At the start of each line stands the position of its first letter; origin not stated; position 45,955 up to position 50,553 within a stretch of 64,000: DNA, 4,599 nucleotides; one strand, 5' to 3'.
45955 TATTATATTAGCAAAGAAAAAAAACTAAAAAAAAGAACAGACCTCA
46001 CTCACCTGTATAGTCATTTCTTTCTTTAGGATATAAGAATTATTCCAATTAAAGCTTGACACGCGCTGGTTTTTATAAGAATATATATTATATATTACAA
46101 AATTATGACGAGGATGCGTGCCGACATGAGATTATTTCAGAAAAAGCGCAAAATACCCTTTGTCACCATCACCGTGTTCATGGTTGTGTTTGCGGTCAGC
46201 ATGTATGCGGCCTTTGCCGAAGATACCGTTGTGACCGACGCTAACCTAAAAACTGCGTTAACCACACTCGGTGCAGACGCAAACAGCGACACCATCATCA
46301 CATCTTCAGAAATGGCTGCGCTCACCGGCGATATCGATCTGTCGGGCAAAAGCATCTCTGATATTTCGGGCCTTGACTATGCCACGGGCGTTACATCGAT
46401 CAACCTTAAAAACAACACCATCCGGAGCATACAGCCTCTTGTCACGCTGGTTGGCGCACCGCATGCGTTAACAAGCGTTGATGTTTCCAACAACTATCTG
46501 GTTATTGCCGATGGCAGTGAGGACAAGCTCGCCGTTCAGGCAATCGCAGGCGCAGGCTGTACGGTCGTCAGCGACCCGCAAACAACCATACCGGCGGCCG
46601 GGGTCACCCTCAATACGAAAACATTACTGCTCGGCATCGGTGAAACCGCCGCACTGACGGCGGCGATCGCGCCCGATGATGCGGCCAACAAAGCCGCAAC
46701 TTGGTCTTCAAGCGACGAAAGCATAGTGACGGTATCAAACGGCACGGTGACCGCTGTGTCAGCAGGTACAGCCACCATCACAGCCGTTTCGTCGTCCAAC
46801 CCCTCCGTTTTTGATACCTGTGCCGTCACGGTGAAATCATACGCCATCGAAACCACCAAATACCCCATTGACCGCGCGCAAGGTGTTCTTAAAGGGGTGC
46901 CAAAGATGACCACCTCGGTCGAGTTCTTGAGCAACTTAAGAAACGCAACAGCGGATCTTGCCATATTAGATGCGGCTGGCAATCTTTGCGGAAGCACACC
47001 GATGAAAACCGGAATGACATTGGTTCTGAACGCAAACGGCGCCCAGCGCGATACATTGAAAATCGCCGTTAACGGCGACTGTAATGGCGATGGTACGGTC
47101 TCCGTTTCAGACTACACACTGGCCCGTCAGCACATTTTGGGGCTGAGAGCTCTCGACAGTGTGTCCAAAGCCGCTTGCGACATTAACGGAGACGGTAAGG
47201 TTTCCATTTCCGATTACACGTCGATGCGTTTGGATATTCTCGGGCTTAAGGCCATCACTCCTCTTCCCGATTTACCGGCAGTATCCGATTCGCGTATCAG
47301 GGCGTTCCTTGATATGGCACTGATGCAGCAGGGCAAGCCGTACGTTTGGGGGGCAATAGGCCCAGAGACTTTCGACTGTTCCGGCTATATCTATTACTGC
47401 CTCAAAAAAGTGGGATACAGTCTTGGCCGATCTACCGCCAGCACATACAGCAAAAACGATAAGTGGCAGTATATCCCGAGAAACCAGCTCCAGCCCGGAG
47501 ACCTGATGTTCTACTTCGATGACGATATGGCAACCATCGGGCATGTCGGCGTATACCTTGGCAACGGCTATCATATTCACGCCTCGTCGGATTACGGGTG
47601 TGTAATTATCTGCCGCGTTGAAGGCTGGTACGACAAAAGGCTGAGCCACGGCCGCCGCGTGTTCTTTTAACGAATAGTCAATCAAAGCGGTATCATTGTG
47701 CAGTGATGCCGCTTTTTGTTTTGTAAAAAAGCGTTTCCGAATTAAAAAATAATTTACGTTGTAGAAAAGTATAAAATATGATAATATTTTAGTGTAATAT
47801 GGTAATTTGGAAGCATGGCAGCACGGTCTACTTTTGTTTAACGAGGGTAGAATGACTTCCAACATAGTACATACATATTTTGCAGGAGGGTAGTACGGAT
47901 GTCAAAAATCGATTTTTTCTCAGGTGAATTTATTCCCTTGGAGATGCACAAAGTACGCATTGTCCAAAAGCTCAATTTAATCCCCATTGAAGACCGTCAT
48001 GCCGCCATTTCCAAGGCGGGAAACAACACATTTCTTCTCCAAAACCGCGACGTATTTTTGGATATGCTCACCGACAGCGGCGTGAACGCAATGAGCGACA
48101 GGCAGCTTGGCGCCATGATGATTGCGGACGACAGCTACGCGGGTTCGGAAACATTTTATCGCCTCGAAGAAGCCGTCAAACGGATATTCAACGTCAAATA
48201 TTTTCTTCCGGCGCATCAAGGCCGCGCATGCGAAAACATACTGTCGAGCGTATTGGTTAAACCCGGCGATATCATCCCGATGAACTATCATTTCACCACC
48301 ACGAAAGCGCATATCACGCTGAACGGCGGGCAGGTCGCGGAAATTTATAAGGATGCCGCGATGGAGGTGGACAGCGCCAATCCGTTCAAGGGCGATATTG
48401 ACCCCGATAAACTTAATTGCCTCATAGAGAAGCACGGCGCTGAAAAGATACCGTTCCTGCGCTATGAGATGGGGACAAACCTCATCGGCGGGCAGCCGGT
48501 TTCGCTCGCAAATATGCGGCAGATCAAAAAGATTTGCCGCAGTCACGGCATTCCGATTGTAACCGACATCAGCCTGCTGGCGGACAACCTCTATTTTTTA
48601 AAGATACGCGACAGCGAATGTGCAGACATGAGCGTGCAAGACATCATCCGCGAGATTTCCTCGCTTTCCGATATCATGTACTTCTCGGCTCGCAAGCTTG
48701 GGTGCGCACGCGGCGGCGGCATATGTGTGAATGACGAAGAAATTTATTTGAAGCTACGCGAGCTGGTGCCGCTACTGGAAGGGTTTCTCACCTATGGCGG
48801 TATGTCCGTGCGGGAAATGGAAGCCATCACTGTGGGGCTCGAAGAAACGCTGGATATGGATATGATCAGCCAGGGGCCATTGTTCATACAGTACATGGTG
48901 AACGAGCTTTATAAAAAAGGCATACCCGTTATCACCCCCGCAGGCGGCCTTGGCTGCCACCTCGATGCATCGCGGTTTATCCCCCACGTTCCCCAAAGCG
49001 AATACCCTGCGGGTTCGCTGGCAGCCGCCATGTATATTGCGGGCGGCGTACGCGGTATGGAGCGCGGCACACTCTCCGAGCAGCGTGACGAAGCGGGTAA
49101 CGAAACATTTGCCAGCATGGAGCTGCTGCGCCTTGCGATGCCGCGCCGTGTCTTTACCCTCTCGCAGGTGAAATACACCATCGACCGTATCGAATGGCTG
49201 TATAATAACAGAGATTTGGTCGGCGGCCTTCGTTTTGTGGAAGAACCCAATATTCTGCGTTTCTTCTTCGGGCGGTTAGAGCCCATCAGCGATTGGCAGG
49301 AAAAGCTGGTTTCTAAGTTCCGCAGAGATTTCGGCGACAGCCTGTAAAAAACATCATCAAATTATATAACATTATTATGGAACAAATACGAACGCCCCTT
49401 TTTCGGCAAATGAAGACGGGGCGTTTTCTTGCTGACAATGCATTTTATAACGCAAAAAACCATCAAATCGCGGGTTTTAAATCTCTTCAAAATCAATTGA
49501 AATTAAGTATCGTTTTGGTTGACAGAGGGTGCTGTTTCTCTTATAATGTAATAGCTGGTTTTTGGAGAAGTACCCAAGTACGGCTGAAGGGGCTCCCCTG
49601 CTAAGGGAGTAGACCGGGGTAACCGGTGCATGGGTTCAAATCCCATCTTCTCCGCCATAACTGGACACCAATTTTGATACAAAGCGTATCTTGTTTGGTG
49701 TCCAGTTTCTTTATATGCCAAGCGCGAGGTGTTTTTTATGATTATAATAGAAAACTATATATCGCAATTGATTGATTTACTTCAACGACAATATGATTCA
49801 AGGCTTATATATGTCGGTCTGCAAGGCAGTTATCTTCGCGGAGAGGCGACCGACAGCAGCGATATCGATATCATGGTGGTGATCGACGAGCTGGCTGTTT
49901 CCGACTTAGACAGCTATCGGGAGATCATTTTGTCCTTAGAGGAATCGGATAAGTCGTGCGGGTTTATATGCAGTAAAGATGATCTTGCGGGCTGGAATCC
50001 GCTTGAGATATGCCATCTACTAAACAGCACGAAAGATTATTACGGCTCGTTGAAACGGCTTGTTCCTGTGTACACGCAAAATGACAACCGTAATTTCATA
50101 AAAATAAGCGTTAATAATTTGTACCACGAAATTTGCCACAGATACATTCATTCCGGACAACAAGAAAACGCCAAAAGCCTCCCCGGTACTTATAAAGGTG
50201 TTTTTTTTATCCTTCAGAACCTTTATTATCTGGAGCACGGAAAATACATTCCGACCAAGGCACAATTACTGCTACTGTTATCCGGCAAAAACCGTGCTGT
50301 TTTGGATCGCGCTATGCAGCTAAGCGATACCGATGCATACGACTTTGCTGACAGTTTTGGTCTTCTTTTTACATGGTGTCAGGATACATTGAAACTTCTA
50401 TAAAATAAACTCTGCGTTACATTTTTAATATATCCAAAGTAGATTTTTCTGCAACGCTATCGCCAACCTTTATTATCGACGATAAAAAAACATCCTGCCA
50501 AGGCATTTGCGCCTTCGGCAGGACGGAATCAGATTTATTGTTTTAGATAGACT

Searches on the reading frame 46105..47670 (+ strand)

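Call 48: search_protein_families(library=pfam, proteins=[window:46105-47670:+], max_evalue=0.001)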
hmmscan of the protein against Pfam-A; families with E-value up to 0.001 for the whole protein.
window:46105-47670:+ (521 aa): 5 families
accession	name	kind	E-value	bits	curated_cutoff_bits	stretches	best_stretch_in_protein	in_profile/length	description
PF00877.26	NLPC_P60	-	1e-22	80.5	23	1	410-507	1-93/105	NlpC/P60 family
PF02368.24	Big_2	-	4e-13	49.6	22.8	1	165-234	3-74/79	Bacterial Ig-like domain (group 2)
PF00404.24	Dockerin_1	-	3.2e-11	43.7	22.9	1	324-373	2-51/57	Dockerin type I domain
PF05382.19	Amidase_5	-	1.2e-06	28.9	21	1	418-497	24-110/142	Bacteriophage peptidoglycan hydrolase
PF05257.22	CHAP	-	0.00042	21.2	26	0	424-483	10-65/81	CHAP domain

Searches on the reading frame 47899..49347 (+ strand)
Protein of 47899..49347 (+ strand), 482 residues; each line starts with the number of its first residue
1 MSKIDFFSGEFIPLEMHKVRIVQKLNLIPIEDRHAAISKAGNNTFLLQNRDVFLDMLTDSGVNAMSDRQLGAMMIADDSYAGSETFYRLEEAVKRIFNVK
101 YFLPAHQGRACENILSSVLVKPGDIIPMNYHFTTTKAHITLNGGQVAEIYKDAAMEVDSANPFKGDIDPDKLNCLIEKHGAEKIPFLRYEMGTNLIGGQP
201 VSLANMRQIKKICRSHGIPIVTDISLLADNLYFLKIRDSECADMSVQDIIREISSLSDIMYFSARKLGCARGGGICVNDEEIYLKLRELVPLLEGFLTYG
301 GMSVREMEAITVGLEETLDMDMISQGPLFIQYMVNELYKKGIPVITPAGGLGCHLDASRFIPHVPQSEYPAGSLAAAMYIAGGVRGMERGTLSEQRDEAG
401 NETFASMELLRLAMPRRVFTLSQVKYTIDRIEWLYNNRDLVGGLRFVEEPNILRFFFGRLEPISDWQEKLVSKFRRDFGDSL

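Call 48: search_protein_families(library=pfam, proteins=[window:47899-49347:+], max_evalue=0.001)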
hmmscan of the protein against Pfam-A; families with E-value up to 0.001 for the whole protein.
window:47899-49347:+ (482 aa): 1 family
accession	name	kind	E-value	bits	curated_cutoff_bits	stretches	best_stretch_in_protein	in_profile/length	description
PF01212.27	Beta_elim_lyase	-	3.5e-52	178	27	1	55-423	1-281/288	Beta-eliminating lyase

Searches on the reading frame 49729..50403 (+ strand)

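Call 48: search_protein_families(library=pfam, proteins=[window:49729-50403:+], max_evalue=0.001)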
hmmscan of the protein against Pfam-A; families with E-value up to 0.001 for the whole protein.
window:49729-50403:+ (224 aa): 2 families
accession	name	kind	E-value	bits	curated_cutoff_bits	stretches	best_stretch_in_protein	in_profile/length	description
PF18765.7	Polbeta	-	1.1e-06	29.1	26.9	1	14-73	3-58/93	Polymerase beta, Nucleotidyltransferase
PF01909.29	NTP_transf_2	-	2.4e-06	28.2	21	1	13-71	3-62/93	Nucleotidyltransferase domain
